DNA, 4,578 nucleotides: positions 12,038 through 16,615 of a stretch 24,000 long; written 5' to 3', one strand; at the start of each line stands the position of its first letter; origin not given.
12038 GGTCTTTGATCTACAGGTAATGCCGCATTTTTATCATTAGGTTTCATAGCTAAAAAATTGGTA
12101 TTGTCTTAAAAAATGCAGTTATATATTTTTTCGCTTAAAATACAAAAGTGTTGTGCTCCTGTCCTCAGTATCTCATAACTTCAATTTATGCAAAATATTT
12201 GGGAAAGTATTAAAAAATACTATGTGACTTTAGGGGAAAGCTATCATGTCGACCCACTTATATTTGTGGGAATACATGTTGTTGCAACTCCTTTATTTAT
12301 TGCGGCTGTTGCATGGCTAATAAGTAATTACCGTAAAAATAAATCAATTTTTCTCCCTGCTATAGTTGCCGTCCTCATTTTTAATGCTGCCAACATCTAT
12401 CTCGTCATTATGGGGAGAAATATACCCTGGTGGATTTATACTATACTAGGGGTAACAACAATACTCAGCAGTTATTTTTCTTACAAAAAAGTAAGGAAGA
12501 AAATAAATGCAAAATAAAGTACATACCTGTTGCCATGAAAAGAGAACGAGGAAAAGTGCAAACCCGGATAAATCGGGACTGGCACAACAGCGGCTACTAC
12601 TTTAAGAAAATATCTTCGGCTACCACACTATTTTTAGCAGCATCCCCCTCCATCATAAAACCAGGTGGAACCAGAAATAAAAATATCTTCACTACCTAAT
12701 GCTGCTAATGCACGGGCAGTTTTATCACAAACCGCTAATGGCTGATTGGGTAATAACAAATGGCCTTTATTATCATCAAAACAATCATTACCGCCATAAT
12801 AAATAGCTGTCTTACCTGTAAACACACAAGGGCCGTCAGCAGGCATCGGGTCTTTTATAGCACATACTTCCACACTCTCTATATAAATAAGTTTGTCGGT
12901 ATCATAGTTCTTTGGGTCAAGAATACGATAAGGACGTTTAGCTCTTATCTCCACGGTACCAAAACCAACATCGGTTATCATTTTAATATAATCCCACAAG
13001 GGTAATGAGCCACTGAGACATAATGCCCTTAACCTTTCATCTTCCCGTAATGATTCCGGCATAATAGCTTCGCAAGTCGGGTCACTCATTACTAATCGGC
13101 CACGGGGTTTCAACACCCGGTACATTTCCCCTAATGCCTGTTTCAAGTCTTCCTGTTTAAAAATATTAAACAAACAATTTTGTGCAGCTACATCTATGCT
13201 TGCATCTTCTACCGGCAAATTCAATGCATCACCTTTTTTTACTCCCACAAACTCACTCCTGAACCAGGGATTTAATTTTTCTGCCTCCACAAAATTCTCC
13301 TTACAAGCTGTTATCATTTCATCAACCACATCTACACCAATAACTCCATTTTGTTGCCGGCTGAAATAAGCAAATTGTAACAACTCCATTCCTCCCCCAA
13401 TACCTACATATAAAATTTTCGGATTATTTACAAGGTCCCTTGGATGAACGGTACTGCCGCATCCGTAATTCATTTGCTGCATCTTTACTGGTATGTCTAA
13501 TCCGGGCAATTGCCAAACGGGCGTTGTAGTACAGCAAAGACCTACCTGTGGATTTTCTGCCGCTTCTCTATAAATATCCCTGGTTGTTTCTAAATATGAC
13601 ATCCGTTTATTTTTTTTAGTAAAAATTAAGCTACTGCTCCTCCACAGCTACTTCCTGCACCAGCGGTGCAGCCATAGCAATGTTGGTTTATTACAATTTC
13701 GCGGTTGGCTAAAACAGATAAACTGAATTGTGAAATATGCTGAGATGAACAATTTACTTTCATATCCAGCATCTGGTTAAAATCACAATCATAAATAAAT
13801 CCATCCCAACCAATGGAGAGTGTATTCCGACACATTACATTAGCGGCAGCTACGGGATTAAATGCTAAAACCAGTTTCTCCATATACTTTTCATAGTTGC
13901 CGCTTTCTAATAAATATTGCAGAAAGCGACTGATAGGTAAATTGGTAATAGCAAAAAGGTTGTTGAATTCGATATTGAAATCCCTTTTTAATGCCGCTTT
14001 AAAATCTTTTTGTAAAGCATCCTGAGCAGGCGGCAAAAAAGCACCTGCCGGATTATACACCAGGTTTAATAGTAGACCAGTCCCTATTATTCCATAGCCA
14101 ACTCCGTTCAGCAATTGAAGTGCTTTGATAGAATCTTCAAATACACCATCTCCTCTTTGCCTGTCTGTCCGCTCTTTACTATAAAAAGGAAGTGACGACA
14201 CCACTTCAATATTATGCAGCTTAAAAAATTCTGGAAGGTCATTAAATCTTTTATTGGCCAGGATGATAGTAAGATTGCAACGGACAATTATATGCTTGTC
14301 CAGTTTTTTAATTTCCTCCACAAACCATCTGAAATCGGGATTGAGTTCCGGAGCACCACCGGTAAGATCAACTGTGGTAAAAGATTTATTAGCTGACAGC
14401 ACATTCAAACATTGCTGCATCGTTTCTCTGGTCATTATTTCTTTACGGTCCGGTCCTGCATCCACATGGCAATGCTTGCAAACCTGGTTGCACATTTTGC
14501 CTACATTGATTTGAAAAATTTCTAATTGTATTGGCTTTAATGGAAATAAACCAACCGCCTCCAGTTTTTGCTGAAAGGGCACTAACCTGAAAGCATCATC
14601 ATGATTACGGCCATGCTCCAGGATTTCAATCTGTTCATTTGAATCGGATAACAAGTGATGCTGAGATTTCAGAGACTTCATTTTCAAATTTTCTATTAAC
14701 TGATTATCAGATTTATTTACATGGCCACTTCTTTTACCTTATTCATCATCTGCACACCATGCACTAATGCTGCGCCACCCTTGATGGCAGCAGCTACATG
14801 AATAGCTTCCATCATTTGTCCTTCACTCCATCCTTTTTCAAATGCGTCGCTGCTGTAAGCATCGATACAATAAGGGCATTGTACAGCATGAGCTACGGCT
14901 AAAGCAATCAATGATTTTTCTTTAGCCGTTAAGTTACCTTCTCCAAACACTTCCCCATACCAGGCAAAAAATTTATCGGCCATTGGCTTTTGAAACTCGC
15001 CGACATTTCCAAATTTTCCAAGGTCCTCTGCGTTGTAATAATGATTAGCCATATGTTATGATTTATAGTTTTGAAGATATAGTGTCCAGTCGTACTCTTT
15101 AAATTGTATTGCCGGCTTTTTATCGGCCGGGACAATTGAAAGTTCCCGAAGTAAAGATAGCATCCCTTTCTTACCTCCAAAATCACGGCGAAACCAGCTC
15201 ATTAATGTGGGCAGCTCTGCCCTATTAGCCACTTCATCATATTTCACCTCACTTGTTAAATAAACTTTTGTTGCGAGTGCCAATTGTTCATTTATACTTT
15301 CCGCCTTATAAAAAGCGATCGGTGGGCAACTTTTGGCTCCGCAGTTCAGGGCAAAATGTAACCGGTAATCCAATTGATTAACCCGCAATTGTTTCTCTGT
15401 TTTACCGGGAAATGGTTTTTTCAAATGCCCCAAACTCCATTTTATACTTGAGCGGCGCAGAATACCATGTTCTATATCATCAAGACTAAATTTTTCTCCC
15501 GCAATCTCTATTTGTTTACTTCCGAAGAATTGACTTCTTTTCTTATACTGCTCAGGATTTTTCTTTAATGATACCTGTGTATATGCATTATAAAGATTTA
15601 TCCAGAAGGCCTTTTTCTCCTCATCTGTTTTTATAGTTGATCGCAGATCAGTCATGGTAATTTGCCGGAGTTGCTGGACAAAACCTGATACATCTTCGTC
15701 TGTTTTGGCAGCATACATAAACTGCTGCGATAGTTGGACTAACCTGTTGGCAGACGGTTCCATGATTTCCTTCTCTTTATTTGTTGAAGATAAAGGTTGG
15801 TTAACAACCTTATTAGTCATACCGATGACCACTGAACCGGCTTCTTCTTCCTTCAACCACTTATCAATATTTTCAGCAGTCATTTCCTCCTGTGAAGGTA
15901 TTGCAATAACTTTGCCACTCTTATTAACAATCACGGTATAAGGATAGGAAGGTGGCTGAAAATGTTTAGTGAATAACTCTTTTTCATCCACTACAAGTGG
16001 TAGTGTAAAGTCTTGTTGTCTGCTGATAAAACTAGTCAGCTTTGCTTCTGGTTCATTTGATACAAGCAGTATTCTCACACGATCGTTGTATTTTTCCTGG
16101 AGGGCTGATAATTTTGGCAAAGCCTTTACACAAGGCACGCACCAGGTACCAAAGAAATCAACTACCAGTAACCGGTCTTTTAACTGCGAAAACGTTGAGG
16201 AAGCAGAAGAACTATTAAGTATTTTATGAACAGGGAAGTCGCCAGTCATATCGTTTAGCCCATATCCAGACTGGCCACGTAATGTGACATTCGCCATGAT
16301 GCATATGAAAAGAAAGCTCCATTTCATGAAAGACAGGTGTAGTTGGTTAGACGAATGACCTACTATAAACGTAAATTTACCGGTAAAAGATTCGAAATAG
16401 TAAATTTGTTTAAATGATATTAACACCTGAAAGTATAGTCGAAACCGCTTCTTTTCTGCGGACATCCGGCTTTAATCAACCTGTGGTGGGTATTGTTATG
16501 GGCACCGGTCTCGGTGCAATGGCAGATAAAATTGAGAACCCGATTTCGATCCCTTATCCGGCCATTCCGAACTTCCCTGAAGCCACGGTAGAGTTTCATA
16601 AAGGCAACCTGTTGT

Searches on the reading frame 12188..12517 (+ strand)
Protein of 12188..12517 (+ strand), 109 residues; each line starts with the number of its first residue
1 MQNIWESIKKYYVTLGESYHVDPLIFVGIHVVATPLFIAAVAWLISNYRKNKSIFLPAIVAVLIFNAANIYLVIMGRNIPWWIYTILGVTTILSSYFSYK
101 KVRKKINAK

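Call 4: search_protein_families(library=pfam, proteins=[window:12188-12517:+], max_evalue=0.01)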
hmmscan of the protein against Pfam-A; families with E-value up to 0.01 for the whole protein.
window:12188-12517:+ (109 aa): 1 family
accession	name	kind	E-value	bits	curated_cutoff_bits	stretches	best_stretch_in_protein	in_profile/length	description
PF20128.4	DUF6518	-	0.0062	16.5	25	1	20-105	91-180/204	Family of unknown function (DUF6518)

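Call 5: search_protein_families(library=ncbifam, proteins=[window:12188-12517:+], max_evalue=0.01)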
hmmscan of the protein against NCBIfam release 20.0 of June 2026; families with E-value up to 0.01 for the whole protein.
window:12188-12517:+ (109 aa): 0 families

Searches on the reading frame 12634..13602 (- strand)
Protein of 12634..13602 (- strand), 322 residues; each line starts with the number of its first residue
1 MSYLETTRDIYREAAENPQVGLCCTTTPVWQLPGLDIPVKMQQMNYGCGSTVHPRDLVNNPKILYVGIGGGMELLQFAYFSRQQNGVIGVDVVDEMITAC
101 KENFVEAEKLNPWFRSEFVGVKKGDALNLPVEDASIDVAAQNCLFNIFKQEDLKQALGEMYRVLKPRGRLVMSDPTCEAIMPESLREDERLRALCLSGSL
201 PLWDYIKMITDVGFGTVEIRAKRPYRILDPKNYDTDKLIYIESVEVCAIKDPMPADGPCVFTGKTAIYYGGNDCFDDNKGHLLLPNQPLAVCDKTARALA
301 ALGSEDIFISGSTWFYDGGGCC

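Call 4: search_protein_families(library=pfam, proteins=[window:12634-13602:-], max_evalue=0.01)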
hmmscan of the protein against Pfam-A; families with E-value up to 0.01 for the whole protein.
window:12634-13602:- (322 aa): 7 families
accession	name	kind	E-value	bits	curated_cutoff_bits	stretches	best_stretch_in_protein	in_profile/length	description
PF08241.18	Methyltransf_11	-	6.3e-16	59.2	21.2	1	64-172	1-95/95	Methyltransferase domain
PF13847.12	Methyltransf_31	-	1.3e-14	54.5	27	1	61-192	5-129/145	Methyltransferase domain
PF13649.12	Methyltransf_25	-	7.4e-14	52.7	27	1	63-168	1-97/97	Methyltransferase domain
PF01209.24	Ubie_methyltran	-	1.2e-07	31.8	20.1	1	62-172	50-151/233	ubiE/COQ5 methyltransferase family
PF08242.18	Methyltransf_12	-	2e-05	25.7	30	1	67-170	4-98/98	Methyltransferase domain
PF20922.3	Anamorsin_N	-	0.0007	19.8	27.1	1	153-198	68-115/163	Anamorsin, N-terminal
PF05148.21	Methyltransf_8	-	0.0017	18.7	27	1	121-173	108-157/219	Hypothetical methyltransferase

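Call 5: search_protein_families(library=ncbifam, proteins=[window:12634-13602:-], max_evalue=0.01)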
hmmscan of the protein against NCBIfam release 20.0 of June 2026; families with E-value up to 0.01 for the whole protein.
window:12634-13602:- (322 aa): 24 families
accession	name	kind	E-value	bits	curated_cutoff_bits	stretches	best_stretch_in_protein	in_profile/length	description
NF038099.1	AsSugarArsM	exception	5.9e-169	561.3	400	1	2-322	1-321/321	arsenosugar biosynthesis arsenite methyltransferase ArsM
NF008823.0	PRK11873.1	subfamily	2.6e-33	115.7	263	1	42-237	60-246/272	arsenite methyltransferase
NF040538.1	methyl_ArsM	equivalog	2.2e-24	86.3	500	1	131-303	167-331/356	arsinothricin biosynthesis methyltransferase ArsM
NF041537.1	ArsM_AhpD_UU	exception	2.3e-20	72.6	510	1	46-221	63-229/345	arsenite methyltransferase/AhpD domain selenoprotein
NF040539.1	AST_met_ArsM_2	exception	7.7e-20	71.8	240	1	60-219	57-210/262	putative arsinothricin biosynthesis methyltransferase ArsM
NF047649.1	MTase_UXPK_star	exception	3e-18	65.8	460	1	46-246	64-252/283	methyltransferase/UXPK-star double selenoprotein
NF041536.1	ArsM_DUF2284_UU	exception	3.7e-18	65.1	575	1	45-222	62-230/459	arsenite methyltransferase/DUF2284 domain selenoprotein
NF045667.1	MTase_DVU1556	equivalog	6.3e-12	45.4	155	1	84-216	45-162/213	DVU_1556 family methyltransferase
TIGR01934.1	MenG_MenH_UbiE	subfamily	5.7e-11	42.1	158.35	1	59-175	39-144/223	ubiquinone/menaquinone biosynthesis methyltransferase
NF001244.0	PRK00216.1-5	equivalog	7.2e-10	38.6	216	1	62-174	51-155/236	bifunctional demethylmenaquinone methyltransferase/2-methoxy-6-polyprenyl-1,4-benzoquinol methylase UbiE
NF001241.0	PRK00216.1-2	equivalog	1.5e-07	31.3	327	1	79-174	68-149/231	demethylmenaquinone methyltransferase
NF043040.1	corrin_prot_MT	hypoth_equivalog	2e-07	30.7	180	1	59-176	41-151/216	corrinoid protein-associated methyltransferase CpaM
NF001243.0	PRK00216.1-4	equivalog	3.7e-07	29.7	235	1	62-174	50-153/237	demethylmenaquinone methyltransferase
NF052510.1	methyltran_MpqE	exception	4.1e-07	29.6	335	1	59-172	46-151/234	methyl-plastoquinone biosynthesis methyltransferase MpqE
TIGR02752.1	MenG_heptapren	equivalog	1.7e-06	27.7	419.85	1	63-174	49-151/231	demethylmenaquinone methyltransferase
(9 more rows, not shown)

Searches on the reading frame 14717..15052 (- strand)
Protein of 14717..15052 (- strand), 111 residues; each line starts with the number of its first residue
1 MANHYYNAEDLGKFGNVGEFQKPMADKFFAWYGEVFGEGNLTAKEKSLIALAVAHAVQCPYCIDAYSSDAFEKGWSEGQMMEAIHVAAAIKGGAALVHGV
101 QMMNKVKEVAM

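Call 4: search_protein_families(library=pfam, proteins=[window:14717-15052:-], max_evalue=0.01)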
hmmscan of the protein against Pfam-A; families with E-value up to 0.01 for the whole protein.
window:14717-15052:- (111 aa): 1 family
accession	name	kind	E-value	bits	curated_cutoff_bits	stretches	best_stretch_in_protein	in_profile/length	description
PF02627.25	CMD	-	4.3e-16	59.1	23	1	26-102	5-81/84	Carboxymuconolactone decarboxylase family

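Call 5: search_protein_families(library=ncbifam, proteins=[window:14717-15052:-], max_evalue=0.01)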
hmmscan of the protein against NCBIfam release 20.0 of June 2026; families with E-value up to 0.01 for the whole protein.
window:14717-15052:- (111 aa): 8 families
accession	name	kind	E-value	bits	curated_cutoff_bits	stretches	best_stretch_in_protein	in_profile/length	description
TIGR04169.1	perox_w_seleSAM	hypoth_equivalog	5.1e-52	174.6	120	1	3-111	1-109/109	arsenosugar biosynthesis-associated peroxidase-like protein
TIGR00778.1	ahpD_dom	domain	1.1e-10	40.8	27.8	1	39-89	1-51/51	alkylhydroperoxidase AhpD family core domain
NF041537.1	ArsM_AhpD_UU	exception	1.5e-05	23.9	510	1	26-94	266-332/345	arsenite methyltransferase/AhpD domain selenoprotein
NF041047.1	GSU3128_fam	equivalog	5.4e-05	23.2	110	1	40-89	16-65/84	GSU3128 family (seleno)protein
NF045649.1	2X_seleno_MduS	exception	8.2e-05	21.7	380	1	19-91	230-301/338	methyltransferase domain-containing selenoprotein MduS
TIGR02425.1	decarb_PcaC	equivalog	9e-05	22.6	155.7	1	19-106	34-118/123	4-carboxymuconolactone decarboxylase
TIGR01926.1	peroxid_rel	subfamily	0.00017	21.4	81.8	1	26-67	44-87/178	peroxidase-related enzyme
TIGR00777.1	ahpD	subfamily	0.0085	15.9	191.95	0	46-96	117-167/177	alkylhydroperoxidase, AhpD family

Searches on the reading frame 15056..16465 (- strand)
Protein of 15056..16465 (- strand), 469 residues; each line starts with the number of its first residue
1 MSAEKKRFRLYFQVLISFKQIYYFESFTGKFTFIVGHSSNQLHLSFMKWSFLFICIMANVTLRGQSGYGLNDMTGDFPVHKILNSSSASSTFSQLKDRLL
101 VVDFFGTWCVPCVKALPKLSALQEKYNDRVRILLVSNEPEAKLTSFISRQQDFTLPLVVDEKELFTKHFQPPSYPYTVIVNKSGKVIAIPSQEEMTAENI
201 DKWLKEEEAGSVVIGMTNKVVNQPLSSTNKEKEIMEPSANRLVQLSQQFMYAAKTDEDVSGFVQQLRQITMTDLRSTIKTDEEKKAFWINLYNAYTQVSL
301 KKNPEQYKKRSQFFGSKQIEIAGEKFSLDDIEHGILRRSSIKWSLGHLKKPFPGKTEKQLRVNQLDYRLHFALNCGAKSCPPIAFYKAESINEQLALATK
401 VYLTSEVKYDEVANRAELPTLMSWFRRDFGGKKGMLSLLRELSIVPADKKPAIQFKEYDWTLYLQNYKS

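Call 4: search_protein_families(library=pfam, proteins=[window:15056-16465:-], max_evalue=0.01)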
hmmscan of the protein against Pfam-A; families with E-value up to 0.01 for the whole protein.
window:15056-16465:- (469 aa): 5 families
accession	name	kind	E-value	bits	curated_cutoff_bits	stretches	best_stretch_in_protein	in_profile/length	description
PF04784.19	DUF547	-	7.4e-34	116.9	27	1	280-403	5-125/125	Protein of unknown function, DUF547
PF00578.27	AhpC-TSA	-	3.4e-12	46.8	26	1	84-188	12-123/124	AhpC/TSA family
PF13905.12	Thioredoxin_8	-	2.3e-11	44.3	27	1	98-186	2-94/94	Thioredoxin-like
PF08534.16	Redoxin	-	3.6e-11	43.5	26.6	1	84-194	15-136/148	Redoxin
PF00085.26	Thioredoxin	-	5e-07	30.1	23.5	1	96-142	17-63/103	Thioredoxin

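Call 5: search_protein_families(library=ncbifam, proteins=[window:15056-16465:-], max_evalue=0.01)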
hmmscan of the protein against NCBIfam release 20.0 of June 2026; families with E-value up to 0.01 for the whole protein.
window:15056-16465:- (469 aa): 9 families
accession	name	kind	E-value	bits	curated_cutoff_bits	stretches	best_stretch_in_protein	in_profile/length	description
NF002854.0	PRK03147.1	subfamily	3.6e-16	59.6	170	1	86-206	51-171/176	thiol-disulfide oxidoreductase ResA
NF041202.1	StoA_CxxC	exception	2.3e-11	43.8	210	1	100-204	55-161/163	endospore biogenesis thiol-disulfide oxidoreductase StoA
NF047697.1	ThioredTrxAClost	equivalog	9.9e-09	35.3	140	1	97-143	17-63/105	thioredoxin TrxA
TIGR01068.1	thioredoxin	equivalog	3.8e-08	33.4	96.8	1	92-141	9-58/101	thioredoxin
NF008229.0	PRK10996.1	equivalog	3e-07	30.2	125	1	91-145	44-100/141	thioredoxin TrxC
NF047696.1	ThlDiSintTplARhiz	equivalog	1.1e-06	28.6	230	1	84-129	84-129/219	thiol:disulfide interchange protein TlpA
NF033782.1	lipoprot_Omp28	subfamily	1.4e-05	24.4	150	1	94-208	35-139/264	Omp28 family outer membrane lipoprotein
NF040769.1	SelL_rel_redox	subfamily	0.00019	21.1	120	1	99-163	27-92/173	SelL-related redox protein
NF010625.0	PRK14018.1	equivalog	0.0096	14.5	522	0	87-205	48-170/521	bifunctional peptide-methionine (S)-S-oxide reductase MsrA/peptide-methionine (R)-S-oxide reductase MsrB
